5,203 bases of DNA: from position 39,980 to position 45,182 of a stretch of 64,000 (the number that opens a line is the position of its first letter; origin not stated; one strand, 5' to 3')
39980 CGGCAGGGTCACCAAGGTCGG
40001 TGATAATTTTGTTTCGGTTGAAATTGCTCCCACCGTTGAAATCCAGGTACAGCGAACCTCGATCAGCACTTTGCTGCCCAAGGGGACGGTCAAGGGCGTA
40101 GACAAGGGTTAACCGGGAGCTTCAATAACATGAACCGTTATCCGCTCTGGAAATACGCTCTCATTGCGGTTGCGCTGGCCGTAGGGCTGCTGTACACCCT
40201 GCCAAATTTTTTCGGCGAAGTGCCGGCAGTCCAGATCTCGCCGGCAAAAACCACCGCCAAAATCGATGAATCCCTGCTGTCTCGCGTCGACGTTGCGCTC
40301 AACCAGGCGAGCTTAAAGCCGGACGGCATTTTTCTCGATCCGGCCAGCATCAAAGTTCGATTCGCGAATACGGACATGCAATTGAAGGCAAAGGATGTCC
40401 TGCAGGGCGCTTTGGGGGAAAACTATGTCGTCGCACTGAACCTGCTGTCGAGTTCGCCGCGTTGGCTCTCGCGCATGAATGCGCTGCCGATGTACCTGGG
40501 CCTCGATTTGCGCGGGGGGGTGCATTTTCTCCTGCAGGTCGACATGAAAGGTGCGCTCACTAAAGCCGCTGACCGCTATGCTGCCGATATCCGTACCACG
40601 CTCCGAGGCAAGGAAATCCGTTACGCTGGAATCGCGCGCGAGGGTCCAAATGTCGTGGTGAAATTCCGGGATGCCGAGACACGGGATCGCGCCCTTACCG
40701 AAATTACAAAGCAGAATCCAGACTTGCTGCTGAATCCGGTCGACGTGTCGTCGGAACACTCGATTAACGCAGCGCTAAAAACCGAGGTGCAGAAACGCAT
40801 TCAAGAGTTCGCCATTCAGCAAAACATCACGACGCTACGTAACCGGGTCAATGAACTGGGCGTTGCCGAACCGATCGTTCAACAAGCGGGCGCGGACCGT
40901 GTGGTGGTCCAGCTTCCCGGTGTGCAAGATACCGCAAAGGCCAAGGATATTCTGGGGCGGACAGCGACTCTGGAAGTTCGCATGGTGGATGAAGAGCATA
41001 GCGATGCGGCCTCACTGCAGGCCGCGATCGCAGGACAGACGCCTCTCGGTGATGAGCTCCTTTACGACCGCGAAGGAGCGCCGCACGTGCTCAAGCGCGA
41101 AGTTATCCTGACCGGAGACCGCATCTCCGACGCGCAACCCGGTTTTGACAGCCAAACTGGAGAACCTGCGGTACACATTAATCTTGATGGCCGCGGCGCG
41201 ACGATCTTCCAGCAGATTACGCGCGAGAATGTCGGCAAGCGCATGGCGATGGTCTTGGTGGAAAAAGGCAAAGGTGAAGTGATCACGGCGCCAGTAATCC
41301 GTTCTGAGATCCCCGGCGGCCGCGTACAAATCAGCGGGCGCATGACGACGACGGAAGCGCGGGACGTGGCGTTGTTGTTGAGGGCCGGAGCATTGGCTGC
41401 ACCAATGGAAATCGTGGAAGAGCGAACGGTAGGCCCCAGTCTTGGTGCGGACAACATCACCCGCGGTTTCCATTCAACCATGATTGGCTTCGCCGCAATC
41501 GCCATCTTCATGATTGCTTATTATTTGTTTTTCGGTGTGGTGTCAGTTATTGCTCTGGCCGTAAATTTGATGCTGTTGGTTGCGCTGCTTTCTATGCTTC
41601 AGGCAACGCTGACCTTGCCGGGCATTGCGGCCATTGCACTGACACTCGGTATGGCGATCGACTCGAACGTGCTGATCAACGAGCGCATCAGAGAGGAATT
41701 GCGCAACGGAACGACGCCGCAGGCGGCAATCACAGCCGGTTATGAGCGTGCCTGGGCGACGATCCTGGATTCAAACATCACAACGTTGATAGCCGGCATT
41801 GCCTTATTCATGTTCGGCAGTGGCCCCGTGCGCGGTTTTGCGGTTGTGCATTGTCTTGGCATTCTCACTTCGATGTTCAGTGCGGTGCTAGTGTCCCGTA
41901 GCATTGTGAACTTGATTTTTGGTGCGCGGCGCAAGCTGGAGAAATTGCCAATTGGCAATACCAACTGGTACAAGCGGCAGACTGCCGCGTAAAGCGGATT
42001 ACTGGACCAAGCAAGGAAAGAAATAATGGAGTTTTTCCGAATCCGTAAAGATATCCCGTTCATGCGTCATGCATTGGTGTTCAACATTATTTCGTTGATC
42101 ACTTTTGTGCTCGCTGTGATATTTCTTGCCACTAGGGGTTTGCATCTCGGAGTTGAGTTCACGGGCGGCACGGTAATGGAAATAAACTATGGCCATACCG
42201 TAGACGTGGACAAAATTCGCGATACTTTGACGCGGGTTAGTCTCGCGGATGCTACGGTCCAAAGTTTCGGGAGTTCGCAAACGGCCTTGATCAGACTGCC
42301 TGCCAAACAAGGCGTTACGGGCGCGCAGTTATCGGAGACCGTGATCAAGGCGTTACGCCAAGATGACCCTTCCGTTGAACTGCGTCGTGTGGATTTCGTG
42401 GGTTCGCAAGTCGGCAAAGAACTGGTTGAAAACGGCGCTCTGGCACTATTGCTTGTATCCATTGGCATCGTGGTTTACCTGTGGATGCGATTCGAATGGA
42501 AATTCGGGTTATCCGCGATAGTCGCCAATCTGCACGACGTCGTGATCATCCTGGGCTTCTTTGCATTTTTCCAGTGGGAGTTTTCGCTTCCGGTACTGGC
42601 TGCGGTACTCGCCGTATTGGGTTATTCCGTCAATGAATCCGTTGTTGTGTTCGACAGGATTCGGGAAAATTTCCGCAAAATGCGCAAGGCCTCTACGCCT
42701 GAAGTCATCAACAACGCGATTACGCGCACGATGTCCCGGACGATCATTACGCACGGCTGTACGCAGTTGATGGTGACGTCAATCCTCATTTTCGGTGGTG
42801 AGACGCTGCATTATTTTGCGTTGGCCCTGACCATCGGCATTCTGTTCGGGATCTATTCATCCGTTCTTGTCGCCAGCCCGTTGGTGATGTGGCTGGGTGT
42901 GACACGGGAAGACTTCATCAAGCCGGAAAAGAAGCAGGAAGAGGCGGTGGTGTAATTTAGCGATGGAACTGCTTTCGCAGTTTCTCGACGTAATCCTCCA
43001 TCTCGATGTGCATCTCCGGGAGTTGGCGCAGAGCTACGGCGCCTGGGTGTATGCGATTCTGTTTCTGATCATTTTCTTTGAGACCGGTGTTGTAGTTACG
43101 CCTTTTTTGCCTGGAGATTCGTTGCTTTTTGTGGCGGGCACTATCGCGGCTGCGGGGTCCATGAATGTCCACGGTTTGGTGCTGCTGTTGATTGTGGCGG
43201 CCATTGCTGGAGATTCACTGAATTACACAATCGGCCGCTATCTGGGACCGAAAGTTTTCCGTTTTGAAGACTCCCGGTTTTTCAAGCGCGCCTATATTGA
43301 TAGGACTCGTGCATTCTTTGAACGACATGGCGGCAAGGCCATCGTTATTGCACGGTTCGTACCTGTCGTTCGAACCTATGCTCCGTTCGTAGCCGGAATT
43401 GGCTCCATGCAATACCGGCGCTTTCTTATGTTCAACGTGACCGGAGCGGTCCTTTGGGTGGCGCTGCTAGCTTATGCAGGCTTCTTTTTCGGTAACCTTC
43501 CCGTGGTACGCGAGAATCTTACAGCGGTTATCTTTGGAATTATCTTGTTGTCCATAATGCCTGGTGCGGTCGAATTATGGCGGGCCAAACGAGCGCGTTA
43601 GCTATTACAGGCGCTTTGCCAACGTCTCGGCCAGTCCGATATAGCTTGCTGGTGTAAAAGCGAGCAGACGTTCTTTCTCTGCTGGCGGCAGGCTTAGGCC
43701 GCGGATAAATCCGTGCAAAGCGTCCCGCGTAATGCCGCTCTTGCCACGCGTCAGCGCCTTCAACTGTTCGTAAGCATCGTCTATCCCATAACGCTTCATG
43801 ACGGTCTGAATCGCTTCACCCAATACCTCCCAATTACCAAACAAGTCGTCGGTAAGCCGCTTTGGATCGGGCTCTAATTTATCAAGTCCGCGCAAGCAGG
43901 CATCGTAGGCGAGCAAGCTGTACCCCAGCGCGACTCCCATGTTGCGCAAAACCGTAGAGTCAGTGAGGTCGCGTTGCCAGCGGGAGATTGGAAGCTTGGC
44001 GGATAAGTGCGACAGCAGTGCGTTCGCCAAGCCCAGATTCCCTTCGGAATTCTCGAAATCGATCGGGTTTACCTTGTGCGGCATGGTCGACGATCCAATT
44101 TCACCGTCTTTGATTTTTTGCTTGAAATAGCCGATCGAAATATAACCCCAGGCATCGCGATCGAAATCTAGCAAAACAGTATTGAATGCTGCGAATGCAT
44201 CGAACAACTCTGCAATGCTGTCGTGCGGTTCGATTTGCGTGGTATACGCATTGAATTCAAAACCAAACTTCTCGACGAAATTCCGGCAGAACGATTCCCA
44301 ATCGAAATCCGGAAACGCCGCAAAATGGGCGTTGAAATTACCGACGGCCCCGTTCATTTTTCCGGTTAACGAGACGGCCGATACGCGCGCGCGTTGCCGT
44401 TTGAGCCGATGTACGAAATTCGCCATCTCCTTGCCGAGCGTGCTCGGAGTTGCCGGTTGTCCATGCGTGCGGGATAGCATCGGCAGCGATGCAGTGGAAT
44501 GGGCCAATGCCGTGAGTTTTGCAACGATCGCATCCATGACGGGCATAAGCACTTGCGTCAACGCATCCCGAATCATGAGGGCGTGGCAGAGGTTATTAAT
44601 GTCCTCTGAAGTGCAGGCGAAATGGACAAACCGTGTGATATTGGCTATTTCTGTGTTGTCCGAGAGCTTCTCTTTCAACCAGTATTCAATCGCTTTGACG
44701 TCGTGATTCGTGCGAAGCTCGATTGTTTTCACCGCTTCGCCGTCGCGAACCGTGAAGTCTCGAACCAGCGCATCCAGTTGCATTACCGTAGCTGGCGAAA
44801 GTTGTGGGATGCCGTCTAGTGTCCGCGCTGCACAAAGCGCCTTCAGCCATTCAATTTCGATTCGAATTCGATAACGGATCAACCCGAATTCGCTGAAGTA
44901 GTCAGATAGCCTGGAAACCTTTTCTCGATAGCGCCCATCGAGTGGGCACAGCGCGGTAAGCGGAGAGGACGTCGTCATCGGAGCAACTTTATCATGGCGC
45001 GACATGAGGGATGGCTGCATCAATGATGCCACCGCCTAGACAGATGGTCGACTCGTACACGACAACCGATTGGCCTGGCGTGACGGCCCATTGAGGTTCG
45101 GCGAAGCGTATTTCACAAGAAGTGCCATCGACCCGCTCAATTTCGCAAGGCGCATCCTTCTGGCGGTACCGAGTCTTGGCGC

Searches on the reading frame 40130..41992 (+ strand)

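Call 73: search_protein_families(library=pfam, proteins=[window:40130-41992:+], max_evalue=0.00001)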
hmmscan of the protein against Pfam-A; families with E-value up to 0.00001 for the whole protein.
window:40130-41992:+ (620 aa): 5 families
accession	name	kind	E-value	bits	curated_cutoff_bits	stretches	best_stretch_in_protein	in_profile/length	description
PF13721.11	SecD-TM1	-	2.8e-42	143.8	30.5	1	1-103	1-103/103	SecD export protein N-terminal TM region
PF22599.2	SecDF_P1_head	-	4.8e-41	139.7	27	1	309-424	2-114/114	SecDF, P1 head subdomain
PF21760.3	SecD_1st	-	3.1e-27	94.2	27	1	229-288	1-60/60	Protein translocase subunit SecDF, P1 domain, N-terminal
PF02355.23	SecD_SecF_C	-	4.7e-20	72.2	20.5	1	426-594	13-184/189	Protein export membrane protein SecD/SecF, C-terminal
PF03176.21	MMPL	-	5e-08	32.7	20.5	1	465-616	172-321/333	MMPL family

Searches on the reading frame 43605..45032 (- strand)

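Call 73: search_protein_families(library=pfam, proteins=[window:43605-45032:-], max_evalue=0.00001)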
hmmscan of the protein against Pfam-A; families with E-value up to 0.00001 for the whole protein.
window:43605-45032:- (475 aa): 2 families
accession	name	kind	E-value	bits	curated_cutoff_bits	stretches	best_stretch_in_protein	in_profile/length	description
PF00206.25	Lyase_1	-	7.6e-55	186.9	27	1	33-331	1-305/312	Lyase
PF08328.16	ASL_C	-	1.5e-45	154.4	35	1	350-465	1-115/115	Adenylosuccinate lyase C-terminal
